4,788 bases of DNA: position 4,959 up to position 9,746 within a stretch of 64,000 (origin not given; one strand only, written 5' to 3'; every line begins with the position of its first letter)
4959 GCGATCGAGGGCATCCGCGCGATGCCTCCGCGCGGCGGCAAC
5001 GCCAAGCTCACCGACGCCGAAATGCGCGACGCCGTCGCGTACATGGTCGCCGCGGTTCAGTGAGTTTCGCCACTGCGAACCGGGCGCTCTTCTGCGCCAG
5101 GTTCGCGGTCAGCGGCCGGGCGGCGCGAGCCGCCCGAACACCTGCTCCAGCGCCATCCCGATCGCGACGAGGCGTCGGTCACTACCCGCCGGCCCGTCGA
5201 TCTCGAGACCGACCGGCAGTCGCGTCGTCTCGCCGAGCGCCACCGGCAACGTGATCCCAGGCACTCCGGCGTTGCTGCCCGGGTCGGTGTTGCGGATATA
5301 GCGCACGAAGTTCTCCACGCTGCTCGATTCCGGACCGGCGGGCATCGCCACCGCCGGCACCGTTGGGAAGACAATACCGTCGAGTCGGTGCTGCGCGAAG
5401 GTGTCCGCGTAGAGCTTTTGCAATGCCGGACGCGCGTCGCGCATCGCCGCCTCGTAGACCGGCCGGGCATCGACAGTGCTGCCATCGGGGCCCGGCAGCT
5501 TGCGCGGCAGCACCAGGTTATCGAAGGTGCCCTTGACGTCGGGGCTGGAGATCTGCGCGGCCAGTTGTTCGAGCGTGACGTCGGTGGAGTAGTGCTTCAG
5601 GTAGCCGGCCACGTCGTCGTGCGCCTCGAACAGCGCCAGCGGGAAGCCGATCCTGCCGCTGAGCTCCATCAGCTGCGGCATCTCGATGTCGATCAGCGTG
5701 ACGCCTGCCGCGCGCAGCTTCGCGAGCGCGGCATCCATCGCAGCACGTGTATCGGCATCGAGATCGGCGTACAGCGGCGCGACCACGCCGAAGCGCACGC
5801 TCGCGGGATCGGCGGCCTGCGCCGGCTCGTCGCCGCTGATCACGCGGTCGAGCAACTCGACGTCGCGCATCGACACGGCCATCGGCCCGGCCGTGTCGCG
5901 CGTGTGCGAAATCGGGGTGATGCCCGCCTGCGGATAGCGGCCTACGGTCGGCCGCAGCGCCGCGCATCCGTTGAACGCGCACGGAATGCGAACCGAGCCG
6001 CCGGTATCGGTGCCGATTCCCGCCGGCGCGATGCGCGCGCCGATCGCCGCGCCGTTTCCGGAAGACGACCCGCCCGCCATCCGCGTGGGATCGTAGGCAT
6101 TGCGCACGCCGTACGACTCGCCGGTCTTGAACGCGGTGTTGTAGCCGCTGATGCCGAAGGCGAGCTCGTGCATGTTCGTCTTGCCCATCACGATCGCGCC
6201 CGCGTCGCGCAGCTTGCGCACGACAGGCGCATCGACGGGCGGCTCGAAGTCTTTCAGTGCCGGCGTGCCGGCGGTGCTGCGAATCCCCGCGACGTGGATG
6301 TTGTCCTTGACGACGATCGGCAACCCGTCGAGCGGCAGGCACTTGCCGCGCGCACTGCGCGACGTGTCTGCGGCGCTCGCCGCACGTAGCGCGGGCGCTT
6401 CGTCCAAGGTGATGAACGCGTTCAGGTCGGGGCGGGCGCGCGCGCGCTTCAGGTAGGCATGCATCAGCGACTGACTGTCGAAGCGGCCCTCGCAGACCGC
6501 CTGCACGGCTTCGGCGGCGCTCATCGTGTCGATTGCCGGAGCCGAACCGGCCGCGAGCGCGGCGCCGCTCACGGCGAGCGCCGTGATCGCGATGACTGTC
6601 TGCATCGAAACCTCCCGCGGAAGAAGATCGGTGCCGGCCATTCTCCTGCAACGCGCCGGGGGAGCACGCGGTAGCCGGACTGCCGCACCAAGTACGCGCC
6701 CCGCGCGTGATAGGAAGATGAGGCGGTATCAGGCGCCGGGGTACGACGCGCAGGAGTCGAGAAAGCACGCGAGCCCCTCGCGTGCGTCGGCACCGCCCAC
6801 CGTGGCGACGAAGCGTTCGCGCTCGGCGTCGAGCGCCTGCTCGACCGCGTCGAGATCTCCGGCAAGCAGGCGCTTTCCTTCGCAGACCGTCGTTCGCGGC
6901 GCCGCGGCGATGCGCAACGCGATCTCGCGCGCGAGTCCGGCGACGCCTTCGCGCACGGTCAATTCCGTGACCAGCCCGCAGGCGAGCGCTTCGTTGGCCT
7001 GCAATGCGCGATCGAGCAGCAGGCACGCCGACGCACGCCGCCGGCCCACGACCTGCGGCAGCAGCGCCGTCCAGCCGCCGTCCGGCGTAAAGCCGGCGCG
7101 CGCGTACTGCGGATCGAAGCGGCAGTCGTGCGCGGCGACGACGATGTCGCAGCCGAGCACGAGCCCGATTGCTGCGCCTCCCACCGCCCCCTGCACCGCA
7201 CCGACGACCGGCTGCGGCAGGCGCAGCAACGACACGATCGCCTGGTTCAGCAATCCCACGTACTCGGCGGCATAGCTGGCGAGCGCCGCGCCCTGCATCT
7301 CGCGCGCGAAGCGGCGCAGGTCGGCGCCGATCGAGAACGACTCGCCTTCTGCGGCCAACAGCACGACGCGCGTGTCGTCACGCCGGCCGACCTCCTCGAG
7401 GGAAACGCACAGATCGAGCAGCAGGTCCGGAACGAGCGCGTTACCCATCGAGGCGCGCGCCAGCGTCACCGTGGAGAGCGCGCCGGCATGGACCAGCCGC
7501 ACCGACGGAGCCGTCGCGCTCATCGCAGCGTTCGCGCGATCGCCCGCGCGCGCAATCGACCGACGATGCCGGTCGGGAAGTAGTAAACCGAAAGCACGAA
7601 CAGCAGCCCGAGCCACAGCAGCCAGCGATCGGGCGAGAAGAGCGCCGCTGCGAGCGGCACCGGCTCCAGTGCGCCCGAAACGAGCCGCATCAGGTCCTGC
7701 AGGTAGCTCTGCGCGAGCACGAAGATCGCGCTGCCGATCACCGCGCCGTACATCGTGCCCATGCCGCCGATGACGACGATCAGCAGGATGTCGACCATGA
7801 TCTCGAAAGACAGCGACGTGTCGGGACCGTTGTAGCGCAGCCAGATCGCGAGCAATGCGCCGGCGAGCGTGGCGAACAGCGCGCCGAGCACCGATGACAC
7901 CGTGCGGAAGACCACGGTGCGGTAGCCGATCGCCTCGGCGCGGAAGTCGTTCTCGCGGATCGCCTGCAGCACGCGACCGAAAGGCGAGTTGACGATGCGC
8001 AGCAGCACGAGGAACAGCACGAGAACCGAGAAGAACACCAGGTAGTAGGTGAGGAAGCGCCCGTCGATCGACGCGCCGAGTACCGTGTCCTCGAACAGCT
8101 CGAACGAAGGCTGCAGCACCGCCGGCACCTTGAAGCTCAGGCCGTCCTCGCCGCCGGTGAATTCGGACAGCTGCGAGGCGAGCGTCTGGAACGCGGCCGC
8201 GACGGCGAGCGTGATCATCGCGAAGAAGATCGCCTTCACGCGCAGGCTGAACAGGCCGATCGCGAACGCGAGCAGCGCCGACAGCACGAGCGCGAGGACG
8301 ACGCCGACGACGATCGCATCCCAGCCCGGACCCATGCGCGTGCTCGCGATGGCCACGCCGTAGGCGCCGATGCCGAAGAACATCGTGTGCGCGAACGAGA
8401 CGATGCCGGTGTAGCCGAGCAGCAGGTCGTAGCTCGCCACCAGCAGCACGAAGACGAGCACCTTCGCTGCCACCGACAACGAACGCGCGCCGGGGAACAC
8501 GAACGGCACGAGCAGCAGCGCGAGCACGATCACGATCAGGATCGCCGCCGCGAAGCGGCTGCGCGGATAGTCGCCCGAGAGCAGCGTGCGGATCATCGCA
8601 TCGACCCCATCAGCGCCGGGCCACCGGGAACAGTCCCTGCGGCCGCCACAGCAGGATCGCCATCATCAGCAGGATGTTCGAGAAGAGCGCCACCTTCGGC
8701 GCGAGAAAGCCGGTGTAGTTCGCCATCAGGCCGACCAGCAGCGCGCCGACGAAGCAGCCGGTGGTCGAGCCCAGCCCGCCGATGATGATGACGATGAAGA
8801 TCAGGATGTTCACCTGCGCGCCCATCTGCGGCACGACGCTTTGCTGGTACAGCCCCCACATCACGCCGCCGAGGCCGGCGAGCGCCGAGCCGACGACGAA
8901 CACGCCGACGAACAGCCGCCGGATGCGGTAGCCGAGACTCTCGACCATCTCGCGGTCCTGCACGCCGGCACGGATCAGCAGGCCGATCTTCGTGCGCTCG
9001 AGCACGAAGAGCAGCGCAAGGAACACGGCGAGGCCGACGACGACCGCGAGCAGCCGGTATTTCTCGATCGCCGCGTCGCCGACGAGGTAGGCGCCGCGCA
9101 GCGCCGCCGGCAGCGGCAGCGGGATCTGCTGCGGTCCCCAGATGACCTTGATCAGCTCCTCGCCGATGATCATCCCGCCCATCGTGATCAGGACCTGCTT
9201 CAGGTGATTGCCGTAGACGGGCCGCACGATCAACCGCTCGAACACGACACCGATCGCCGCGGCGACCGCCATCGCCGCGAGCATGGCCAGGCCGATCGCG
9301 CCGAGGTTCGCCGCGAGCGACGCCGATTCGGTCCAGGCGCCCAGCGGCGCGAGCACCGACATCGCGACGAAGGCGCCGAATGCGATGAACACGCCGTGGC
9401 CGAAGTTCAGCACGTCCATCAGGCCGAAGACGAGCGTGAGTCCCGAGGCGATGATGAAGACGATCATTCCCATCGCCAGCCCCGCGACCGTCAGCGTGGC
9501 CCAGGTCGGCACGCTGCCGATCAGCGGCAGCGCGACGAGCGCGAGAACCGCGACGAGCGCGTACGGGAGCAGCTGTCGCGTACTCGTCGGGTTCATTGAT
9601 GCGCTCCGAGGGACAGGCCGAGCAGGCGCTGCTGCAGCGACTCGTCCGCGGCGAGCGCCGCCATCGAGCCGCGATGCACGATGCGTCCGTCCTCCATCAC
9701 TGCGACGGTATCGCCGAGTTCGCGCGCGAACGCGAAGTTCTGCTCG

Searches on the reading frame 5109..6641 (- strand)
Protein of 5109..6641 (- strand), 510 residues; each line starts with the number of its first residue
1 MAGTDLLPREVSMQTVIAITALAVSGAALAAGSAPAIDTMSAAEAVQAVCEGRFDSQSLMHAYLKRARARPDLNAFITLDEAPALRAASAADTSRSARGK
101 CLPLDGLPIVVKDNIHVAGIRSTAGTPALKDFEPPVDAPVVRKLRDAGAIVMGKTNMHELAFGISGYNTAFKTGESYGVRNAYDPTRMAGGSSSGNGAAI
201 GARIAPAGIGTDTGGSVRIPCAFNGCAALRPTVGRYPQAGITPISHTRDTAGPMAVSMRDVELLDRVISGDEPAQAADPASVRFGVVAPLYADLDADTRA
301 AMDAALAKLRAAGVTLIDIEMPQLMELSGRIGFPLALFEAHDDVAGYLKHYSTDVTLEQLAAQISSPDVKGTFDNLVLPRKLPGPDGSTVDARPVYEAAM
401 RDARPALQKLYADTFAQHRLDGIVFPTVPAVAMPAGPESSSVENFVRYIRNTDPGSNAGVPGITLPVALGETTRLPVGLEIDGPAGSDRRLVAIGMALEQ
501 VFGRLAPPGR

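Call 20: search_protein_families(library=pfam, proteins=[window:5109-6641:-], max_evalue=0.001)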
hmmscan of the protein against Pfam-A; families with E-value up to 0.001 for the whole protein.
window:5109-6641:- (510 aa): 1 family
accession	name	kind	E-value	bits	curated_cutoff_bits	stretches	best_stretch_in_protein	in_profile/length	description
PF01425.27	Amidase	-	1.5e-94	318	27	1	60-491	3-444/445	Amidase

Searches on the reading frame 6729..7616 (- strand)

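Call 69: search_protein_families(library=pfam, proteins=[window:6729-7616:-], max_evalue=0.0001)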
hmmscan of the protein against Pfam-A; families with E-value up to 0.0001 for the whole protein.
window:6729-7616:- (295 aa): 2 families
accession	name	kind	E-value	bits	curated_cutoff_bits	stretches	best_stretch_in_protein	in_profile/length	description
PF00378.25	ECH_1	-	2.4e-34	119.3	27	1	46-287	5-242/251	Enoyl-CoA hydratase/isomerase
PF16113.10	ECH_2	-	4.6e-15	56.4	27.2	1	49-233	3-185/335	Enoyl-CoA hydratase/isomerase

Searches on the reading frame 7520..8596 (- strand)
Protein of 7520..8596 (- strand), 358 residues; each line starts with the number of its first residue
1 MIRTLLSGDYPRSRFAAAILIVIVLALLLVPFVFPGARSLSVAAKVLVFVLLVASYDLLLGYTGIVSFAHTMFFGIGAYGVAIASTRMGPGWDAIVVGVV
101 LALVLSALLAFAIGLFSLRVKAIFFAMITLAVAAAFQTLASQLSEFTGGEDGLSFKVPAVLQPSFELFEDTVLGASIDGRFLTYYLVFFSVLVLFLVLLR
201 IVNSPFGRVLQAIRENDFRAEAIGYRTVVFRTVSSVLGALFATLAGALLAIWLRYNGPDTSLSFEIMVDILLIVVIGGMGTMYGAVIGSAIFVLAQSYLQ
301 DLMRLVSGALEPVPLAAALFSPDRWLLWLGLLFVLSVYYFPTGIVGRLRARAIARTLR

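Call 69: search_protein_families(library=pfam, proteins=[window:7520-8596:-], max_evalue=0.0001)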
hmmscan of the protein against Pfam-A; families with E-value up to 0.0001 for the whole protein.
window:7520-8596:- (358 aa): 1 family
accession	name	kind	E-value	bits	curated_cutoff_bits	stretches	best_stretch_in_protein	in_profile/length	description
PF02653.21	BPD_transp_2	-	1.8e-35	122.8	26.8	1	41-303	4-250/269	Branched-chain amino acid transport system / permease component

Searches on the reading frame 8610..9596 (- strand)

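Call 69: search_protein_families(library=pfam, proteins=[window:8610-9596:-], max_evalue=0.0001)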
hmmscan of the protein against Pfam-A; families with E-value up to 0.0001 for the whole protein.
window:8610-9596:- (328 aa): 1 family
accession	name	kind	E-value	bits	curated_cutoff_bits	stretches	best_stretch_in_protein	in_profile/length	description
PF02653.21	BPD_transp_2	-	4.3e-36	124.9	26.8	1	37-314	3-266/269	Branched-chain amino acid transport system / permease component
